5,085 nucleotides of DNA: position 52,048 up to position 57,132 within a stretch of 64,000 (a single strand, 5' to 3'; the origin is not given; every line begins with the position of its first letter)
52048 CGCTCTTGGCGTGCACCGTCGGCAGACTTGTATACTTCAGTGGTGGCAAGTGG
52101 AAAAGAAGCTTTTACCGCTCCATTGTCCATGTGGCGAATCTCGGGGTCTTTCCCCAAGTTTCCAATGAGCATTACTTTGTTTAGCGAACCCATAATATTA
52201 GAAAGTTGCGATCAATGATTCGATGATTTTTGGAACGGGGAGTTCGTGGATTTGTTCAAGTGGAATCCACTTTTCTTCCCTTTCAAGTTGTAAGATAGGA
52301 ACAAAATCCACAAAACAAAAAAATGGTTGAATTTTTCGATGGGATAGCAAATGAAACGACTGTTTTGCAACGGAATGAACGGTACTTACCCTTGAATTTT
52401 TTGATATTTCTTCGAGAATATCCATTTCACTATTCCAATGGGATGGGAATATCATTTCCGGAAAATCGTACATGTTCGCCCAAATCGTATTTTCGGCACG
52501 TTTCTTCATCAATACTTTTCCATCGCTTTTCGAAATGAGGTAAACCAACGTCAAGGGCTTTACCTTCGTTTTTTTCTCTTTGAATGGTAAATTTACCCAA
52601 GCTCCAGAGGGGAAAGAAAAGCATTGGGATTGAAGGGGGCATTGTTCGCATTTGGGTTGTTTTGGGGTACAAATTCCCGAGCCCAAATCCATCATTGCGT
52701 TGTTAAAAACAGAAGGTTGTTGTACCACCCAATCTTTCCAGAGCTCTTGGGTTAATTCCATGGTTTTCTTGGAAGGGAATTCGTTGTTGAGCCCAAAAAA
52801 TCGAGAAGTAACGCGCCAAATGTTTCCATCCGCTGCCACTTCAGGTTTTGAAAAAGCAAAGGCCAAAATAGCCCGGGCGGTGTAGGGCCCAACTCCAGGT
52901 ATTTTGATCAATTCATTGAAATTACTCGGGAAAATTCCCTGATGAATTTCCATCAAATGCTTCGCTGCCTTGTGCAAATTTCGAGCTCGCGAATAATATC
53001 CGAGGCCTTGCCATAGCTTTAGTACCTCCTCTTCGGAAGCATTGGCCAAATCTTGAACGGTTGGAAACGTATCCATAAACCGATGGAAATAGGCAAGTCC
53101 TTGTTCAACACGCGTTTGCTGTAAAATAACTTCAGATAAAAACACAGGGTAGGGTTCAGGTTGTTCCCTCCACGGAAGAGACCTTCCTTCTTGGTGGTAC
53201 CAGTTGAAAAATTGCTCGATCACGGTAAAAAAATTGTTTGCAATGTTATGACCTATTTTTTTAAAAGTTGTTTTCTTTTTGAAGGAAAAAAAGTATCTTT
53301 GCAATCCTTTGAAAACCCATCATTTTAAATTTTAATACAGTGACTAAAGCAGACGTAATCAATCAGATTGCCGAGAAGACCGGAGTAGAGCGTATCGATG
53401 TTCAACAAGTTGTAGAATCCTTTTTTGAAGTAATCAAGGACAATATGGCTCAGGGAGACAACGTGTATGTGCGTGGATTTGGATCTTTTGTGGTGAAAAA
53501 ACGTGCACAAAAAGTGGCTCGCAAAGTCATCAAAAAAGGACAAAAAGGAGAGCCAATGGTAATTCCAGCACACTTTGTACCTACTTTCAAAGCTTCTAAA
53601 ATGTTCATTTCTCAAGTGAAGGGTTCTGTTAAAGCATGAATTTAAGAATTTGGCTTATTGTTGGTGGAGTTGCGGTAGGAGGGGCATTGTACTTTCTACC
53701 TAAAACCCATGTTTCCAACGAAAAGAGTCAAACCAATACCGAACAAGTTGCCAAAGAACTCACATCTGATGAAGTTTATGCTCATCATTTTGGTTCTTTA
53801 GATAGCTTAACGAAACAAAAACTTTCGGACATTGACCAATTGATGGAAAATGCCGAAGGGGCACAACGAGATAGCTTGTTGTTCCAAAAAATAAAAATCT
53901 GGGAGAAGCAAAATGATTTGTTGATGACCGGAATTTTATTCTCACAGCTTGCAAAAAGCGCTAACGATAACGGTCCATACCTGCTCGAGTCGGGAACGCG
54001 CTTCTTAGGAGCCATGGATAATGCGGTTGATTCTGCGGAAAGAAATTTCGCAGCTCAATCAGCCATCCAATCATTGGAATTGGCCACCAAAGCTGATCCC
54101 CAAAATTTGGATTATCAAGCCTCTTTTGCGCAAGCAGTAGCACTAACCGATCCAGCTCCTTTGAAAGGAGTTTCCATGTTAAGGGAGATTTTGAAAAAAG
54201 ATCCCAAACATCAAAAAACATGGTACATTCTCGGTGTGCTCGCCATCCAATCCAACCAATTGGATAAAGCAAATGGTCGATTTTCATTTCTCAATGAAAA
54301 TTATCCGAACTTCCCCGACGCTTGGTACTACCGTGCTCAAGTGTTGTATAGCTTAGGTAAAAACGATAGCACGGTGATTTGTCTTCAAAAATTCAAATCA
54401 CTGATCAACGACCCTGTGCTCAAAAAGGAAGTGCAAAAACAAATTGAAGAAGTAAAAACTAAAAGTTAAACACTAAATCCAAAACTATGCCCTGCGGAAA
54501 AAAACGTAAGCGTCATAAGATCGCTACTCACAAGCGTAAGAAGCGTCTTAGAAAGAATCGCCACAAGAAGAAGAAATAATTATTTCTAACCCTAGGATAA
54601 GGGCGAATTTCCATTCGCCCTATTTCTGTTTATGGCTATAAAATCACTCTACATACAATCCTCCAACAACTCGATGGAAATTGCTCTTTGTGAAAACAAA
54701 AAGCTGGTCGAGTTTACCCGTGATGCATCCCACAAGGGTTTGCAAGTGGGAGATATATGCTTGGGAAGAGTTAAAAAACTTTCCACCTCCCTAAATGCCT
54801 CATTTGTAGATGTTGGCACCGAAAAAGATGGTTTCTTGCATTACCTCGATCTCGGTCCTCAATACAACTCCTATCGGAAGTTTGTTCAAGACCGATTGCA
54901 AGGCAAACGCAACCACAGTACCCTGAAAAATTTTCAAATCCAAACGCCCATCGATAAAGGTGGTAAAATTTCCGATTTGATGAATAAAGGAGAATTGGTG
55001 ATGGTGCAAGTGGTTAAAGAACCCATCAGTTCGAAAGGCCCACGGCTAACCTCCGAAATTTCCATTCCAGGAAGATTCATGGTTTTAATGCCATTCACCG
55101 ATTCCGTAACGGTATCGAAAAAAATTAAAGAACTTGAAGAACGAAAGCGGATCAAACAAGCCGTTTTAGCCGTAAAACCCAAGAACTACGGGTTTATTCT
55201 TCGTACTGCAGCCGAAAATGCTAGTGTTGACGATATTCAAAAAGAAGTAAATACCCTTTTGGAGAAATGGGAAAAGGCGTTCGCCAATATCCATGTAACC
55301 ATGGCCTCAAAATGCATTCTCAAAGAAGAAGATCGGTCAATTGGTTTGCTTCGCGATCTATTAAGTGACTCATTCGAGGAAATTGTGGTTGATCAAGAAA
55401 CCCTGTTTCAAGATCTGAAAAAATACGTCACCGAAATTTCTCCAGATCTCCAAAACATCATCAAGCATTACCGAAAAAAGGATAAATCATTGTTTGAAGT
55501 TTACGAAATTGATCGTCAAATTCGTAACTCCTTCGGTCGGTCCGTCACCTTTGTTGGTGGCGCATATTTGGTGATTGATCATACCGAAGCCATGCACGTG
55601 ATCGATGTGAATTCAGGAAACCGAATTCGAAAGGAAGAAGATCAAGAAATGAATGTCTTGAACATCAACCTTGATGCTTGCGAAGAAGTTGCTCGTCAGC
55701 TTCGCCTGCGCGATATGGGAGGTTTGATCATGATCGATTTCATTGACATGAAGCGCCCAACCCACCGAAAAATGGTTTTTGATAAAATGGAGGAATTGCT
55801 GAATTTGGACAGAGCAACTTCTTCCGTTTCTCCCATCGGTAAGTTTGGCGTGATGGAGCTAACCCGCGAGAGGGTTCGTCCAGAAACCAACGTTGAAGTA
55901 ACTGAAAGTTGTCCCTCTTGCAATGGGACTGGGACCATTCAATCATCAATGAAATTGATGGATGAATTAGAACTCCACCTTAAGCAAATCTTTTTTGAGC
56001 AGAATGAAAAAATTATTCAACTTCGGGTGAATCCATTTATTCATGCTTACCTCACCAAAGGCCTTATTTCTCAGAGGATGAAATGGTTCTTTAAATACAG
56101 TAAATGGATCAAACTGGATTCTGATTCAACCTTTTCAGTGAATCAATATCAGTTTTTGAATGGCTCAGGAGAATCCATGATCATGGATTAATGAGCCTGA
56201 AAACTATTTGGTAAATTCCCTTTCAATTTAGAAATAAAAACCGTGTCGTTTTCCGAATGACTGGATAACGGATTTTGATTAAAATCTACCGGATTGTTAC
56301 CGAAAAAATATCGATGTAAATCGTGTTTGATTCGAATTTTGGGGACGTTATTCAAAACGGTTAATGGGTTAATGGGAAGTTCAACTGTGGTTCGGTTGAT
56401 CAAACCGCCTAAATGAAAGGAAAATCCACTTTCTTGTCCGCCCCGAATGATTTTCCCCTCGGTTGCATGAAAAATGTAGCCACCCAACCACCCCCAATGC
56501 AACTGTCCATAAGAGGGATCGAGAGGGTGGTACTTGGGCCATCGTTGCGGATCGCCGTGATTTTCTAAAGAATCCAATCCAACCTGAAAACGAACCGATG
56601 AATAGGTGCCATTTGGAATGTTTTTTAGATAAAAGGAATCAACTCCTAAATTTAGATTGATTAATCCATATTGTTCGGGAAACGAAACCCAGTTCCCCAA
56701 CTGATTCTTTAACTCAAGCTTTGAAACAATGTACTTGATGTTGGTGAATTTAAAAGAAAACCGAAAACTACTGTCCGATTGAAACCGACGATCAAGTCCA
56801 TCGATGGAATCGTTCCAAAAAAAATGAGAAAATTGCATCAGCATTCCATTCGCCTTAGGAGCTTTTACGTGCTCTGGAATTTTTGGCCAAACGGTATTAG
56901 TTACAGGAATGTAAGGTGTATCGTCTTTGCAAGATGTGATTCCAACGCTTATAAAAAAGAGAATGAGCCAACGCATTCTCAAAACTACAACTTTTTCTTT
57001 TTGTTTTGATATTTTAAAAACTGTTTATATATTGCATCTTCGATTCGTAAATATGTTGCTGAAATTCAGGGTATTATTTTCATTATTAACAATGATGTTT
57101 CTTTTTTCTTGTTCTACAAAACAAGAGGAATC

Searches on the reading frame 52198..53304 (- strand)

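Call 34: search_protein_families(library=pfam, proteins=[window:52198-53304:-], max_evalue=0.0001)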
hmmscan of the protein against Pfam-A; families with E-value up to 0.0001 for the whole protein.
window:52198-53304:- (368 aa): 4 families
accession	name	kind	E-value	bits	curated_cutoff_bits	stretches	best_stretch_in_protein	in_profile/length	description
PF00730.31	HhH-GPD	-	1.7e-23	83.5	26.2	1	57-190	2-107/108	HhH-GPD superfamily base excision DNA repair protein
PF14815.12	NUDIX_4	-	5.7e-13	49.1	35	1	254-366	2-112/113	NUDIX domain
PF00633.29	HHH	-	5.1e-10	39.1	24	1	121-149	2-30/30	Helix-hairpin-helix motif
PF14520.12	HHH_5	-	1.4e-06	29.1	27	0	129-154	1-26/57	Helix-hairpin-helix domain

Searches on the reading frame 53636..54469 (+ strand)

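Call 34: search_protein_families(library=pfam, proteins=[window:53636-54469:+], max_evalue=0.0001)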
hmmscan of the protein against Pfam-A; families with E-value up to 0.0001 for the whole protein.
window:53636-54469:+ (277 aa): 5 families
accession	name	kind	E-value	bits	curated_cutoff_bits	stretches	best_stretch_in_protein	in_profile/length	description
PF23914.1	TPR_CcmH_CycH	-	1.5e-08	35.1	42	1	140-224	66-152/158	Cytochrome c-type biogenesis protein H TPR domain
PF13431.12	TPR_17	-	4e-08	33.3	24.4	0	221-244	7-30/34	Tetratricopeptide repeat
PF14559.12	TPR_19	-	1.5e-06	28.8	25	0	180-235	12-67/68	Tetratricopeptide repeat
PF13432.12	TPR_16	-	1.1e-05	26.2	32.7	0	203-243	7-47/65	Tetratricopeptide repeat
PF13174.12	TPR_6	-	9.5e-05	23.2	26.3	0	228-254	1-27/33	Tetratricopeptide repeat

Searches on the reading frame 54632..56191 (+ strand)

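Call 35: search_protein_families(library=pfam, proteins=[window:54632-56191:+], max_evalue=0.0001)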
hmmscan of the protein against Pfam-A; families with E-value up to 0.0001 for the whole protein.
window:54632-56191:+ (519 aa): 1 family
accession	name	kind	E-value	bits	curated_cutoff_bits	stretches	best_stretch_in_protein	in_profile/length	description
PF10150.14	RNase_E_G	-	1.3e-91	307.2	25.5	1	144-415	1-270/270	Ribonuclease E/G family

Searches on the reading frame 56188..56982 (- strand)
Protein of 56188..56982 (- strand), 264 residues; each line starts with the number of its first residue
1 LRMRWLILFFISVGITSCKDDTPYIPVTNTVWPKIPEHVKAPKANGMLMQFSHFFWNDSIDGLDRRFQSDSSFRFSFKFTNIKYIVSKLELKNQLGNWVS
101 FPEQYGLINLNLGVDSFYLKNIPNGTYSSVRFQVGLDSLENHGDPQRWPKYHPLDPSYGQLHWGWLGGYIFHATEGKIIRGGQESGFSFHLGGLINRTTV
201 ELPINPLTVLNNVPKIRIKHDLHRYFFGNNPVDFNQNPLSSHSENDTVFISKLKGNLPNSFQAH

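Call 35: search_protein_families(library=pfam, proteins=[window:56188-56982:-], max_evalue=0.0001)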
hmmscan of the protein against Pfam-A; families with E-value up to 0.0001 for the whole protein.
window:56188-56982:- (264 aa): 1 family
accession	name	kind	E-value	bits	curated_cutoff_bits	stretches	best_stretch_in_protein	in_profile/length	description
PF20243.3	MbnP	-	2.8e-29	102.8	27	1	75-241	26-187/189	MbnP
